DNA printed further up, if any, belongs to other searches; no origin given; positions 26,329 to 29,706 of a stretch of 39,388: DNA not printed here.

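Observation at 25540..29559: A 1339-aa Cys-rich HEXXH protein is the VgrG/DUF4123-linked cargo, and I cannot assign it to a known effector family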

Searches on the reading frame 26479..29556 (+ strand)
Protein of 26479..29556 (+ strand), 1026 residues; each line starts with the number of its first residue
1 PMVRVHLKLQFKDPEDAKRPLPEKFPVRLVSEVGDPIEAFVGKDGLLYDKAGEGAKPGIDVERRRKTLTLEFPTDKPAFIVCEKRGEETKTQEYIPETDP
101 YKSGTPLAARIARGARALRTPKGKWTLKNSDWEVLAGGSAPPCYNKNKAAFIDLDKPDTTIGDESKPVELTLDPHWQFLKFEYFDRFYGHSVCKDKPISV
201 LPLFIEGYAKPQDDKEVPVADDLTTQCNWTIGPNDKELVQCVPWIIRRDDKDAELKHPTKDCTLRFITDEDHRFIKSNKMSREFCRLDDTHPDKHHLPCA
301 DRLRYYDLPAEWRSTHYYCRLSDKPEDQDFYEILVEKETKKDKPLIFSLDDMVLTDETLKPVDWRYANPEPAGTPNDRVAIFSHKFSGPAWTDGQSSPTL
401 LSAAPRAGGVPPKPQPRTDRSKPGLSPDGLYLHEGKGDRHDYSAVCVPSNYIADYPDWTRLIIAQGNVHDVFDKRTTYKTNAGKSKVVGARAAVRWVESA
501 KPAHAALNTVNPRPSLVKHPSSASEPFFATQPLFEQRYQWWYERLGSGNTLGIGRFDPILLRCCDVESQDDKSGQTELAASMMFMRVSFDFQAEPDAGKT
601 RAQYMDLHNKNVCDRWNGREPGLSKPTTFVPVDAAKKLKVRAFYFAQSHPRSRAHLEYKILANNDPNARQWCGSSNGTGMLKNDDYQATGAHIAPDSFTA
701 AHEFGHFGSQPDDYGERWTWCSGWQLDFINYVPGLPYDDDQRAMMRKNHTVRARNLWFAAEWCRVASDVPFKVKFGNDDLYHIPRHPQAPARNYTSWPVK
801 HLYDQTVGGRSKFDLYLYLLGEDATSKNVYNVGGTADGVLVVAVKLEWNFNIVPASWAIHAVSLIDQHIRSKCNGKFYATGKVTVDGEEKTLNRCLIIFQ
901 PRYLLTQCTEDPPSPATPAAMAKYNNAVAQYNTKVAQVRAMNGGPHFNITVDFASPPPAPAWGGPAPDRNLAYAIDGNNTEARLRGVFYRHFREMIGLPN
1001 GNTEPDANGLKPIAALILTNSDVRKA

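Call 27: search_solved_structures(query=A2, max_evalue=10, show_alignments=3)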
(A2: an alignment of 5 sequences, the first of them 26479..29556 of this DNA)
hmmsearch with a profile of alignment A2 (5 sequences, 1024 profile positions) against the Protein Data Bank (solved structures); distinct sequences matched with E-value up to 10: 2.
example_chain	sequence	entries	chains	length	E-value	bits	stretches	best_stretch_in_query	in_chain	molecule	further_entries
1c7k_A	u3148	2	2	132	0.2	12.9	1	675-728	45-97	ZINC ENDOPROTEASE | ZINC PROTEASE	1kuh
4hx3_A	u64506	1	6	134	0.2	12.9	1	675-728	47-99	Extracellular small neutral protease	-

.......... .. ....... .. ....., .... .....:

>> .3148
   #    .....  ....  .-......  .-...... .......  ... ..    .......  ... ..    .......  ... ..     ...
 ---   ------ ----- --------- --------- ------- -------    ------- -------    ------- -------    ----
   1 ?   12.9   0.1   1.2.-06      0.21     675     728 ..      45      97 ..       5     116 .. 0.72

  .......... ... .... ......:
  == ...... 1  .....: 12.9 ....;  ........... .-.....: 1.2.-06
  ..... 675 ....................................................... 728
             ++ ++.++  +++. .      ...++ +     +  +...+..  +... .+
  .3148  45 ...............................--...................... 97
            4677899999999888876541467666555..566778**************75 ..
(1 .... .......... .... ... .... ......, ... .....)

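Call 28: search_protein_families(library=pfam, alignment_id=A2, max_evalue=10)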
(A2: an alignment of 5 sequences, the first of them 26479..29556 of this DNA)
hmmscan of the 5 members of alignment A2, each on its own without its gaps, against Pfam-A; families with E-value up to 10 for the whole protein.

A. member 1, window:26479-29556:+ (1026 aa): 0 families

B. families by the number of members that match (of 5 scanned): 0 families

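Call 29: find_related_loci(query=A2, collection=genome_contigs, flank=10000)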
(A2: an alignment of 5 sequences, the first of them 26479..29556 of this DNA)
Query A2 (1026 aa) in genome_contigs; peptide patterns used: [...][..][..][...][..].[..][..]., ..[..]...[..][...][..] (x = any residue, [..] = any of these).
68 stretches matched a pattern; 25 encode a relative of the query (tblastn E <= 1e-3); 25 distinct loci.
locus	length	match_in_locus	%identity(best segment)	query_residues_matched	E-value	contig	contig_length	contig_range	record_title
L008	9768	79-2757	35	1-850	7e-148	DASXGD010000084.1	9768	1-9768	MAG TPA_asm: Terracidiphilus sp. isolate SMAG_U5155 k141_3924527, whole genome shotgun sequence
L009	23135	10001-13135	48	1-1023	0e+0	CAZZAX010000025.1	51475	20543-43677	MAG TPA_asm: uncultured Pirellulales bacterium isolate SRP068000_co1_46 genome assembly, contig: NODE_548_length_51475_c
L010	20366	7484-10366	33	1-909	1e-141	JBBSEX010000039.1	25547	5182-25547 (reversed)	MAG: Bryobacterales bacterium isolate LS1_sbin.65 LS1_sbin.65_K_1125990_L_25547_cov_15.9864, whole genome shotgun sequen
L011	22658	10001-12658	31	3-927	4e-111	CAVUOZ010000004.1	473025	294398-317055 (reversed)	MAG: uncultured Ignavibacteria bacterium isolate MFD05942.bin.1.56 genome assembly, contig: contig_23101, whole genome s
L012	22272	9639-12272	31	3-904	2e-108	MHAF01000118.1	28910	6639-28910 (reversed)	MAG: Ignavibacteria bacterium RBG_16_34_14 RBG_16_scaffold_4855, whole genome shotgun sequence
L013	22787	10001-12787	32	3-950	2e-108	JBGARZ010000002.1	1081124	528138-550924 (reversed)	MAG: Polyangiales bacterium isolate MAG_AAO_H10.19 AAOH10-19_opera_contig_9, whole genome shotgun sequence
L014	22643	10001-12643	31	3-904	3e-108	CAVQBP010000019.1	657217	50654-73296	MAG: uncultured Bacteroidetes bacterium isolate MFD02923.bin.1.10 genome assembly, contig: contig_48106, whole genome sh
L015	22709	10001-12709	33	3-910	3e-108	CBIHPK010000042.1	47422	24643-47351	MAG TPA_asm: uncultured Myxococcaceae bacterium isolate SRR18156209_binner13_Refined_17 genome assembly, contig: ERZ2733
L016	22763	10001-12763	32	3-935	7e-107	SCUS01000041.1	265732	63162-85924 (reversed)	MAG: Myxococcaceae bacterium isolate GW715_bin.15 GW715_bin.15-22665, whole genome shotgun sequence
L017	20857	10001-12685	31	2-910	6e-105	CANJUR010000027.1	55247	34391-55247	MAG: Deltaproteobacteria bacterium isolate RH-26jul17-416 genome assembly, contig: RH-26jul17-C1414, whole genome shotgu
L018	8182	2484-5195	32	2-910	5e-104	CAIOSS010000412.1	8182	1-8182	MAG: uncultured delta proteobacterium isolate Loclat_bin-08890 genome assembly, contig: bin-08890:0412/1467, whole genom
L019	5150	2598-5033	31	3-852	7e-103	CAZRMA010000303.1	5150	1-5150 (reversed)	MAG TPA_asm: uncultured Ignavibacteriaceae bacterium isolate SRP214966_co3_129 genome assembly, contig: NODE_32305_lengt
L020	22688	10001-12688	29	11-1023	2e-100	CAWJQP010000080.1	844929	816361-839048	MAG: Bryobacteraceae bacterium isolate MFD02840.bin.3.640 genome assembly, contig: contig_6992, whole genome shotgun seq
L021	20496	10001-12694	30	3-944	2e-103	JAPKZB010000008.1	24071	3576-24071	MAG: Acidobacteria bacterium isolate LacPavin_0818_WC50_MAG_64_13 LacPavin_0818_WC50_scaffold_369826, whole genome shotg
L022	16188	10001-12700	30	3-910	3e-92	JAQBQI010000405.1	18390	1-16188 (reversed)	MAG: Myxococcaceae bacterium isolate RYN_369 scaffold_1107351, whole genome shotgun sequence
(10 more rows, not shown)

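Call 41: find_homologous_proteins(query=A3, max_evalue=0.001)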
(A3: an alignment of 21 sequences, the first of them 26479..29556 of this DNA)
Query A3 (21 sequences) (1026 aa, profile of the alignment): 143 proteins with E <= 0.001 among 8000 candidates; the best 120 are listed.
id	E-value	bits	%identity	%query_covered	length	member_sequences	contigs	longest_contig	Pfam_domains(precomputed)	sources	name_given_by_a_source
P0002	0.0e+0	1144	48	100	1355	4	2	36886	PF13620.13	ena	-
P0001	0.0e+0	1116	100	100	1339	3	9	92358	PF13620.13,PF17210.10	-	-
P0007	0.0e+0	1112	32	91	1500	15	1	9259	-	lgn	-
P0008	0.0e+0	1109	31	88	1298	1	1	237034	PF00691.26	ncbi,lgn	-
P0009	0.0e+0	1105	33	88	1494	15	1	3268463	-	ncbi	-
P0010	0.0e+0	1104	32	88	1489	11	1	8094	-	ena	-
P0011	0.0e+0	1089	33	88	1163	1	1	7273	PF01471.24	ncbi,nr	ncbi:MAG TPA: peptidoglycan-binding domain-containing protein, partial [Ignavibacteriaceae bacterium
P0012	0.0e+0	1084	32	88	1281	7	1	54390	PF00691.26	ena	-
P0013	0.0e+0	1073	30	100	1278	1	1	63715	-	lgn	-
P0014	0.0e+0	1073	30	89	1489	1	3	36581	-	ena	-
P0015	0.0e+0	1063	31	89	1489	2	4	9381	-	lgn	-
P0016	0.0e+0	1051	35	83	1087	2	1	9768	-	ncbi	ncbi:MAG TPA: hypothetical protein VGG62_02610 [Terracidiphilus sp.]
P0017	0.0e+0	1045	31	88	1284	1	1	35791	PF00691.26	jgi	jgi:outer membrane protein OmpA-like peptidoglycan-associated protein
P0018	0.0e+0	1044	31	89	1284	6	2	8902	PF00691.26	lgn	-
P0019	0.0e+0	1032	33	89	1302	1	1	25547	PF13620.13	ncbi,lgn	-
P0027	3.2e-275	934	32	100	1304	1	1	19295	PF00691.26,PF01471.24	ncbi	-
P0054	1.7e-247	842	33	71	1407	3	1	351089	PF01471.24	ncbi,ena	-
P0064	9.3e-240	817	36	38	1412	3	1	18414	PF14237.12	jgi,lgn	jgi:hypothetical protein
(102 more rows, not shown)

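Call 47: search_protein_representatives(alignment_id=A2)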
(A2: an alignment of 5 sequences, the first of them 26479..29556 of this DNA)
Query: 5 sequences, 1024 profile positions. Proteins with E-value up to 0.001 (for the whole library): 577; up to 1e-10: 466; up to 1e-30: 291. The best 150 are listed.
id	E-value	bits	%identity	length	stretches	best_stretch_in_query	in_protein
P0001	0.0e+00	1595.9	-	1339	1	1-1023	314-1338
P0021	0.0e+00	1066.1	-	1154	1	1-1022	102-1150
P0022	0.0e+00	1022.9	-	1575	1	1-1023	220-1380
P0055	2.2e-270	916.6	-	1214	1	3-1009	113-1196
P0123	3.9e-254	862.8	-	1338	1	2-962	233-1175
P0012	8.5e-253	858.4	-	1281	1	2-1023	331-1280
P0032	1.1e-247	841.4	-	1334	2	428-1015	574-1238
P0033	1.6e-240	817.7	-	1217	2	448-1020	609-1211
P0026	2.2e-234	797.5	-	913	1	50-1022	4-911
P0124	2.4e-225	767.5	-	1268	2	1-381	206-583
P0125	2.3e-222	757.6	-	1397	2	436-1020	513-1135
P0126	5.2e-219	746.5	-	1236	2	437-1021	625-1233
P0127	5.6e-214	729.9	-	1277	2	439-1019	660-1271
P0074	9.2e-213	725.9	-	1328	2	1-991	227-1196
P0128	9.2e-213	725.9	-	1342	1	2-958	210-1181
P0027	9.1e-209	712.6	-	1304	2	439-1023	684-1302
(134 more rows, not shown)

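Call 62: predict_structure(alignment_id=A5)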
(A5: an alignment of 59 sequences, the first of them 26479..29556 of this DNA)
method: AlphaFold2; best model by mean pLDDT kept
length: 1026 residues; sequences in the alignment: 59
mean_pLDDT: 90.0   pTM: 0.88
mean pLDDT of the five models: 90.0, 89.3, 87.6, 87.2, 86.6
residues with pLDDT >= 90: 703; 70-90: 275; 50-70: 39; < 50: 9
segments of 3 or more residues with pLDDT < 50: 370-374, 520-522
pLDDT, mean of each block of 10 residues (from residue 1): 93 96 96 94 95 93 94 91 93 92 92 94 93 85 91 91 94 98 93 90 96 88 95 94 95 93 95 92 89 83 94 96 93 95 97 93 72 65 93 72 79 84 84 82 90 94 95 89 76 91 57 64 72 89 81 92 91 84 95 92 94 95 91 95 94 91 93 89 94 91 95 84 89 92 94 96 94 89 93 94 94 97 92 89 96 84 93 94 94 96 87 80 88 91 93 86 93 86 88 94 91 97 95
secondary structure, 60 per line:
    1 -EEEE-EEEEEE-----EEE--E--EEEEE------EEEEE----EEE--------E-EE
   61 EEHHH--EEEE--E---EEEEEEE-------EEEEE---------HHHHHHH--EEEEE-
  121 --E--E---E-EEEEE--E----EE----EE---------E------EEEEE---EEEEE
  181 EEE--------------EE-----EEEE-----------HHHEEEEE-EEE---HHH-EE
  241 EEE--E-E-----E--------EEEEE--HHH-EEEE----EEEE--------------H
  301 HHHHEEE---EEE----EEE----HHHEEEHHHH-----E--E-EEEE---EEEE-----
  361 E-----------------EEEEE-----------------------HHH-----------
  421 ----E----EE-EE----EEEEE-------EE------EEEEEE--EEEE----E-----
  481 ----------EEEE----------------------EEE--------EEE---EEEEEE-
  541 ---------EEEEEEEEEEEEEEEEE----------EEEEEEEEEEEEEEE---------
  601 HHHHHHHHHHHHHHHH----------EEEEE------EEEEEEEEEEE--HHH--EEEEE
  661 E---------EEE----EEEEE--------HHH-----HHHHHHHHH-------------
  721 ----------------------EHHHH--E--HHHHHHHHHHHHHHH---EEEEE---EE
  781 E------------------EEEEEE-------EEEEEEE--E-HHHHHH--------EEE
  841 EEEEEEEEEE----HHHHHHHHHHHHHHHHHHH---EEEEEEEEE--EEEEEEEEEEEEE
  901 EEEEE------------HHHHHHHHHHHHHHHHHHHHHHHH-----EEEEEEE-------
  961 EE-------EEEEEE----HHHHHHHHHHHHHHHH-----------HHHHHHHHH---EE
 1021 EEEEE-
elements in order (helices of 4 or more, strands of 3 or more residues): E2-5 E7-12 E18-20 E26-30 E37-41 E46-48 E59-62 E68-71 E78-84 E92-96 H106-112 E115-119 E132-136 E168-172 E176-183 E205-208 E223-227 E229-231 E239-243 E263-267 E274-277 E282-285 H300-304 E305-307 E311-313 E318-320 E328-330 H331-334 E345-348 E352-355 E379-383 E439-443 E459-464 E467-470 E491-494 E517-519 E528-530 E534-539 E550-566 E577-591 H601-616 E627-631 E638-648 E656-661 E671-673 E678-682 H699-707 H744-747 H753-767 E771-775 E779-781 E800-805 E813-819 H824-829 E838-850 H855-873 E877-885 E888-905 H918-941 E947-953 E970-975 H980-995 H1007-1015 E1019-1025
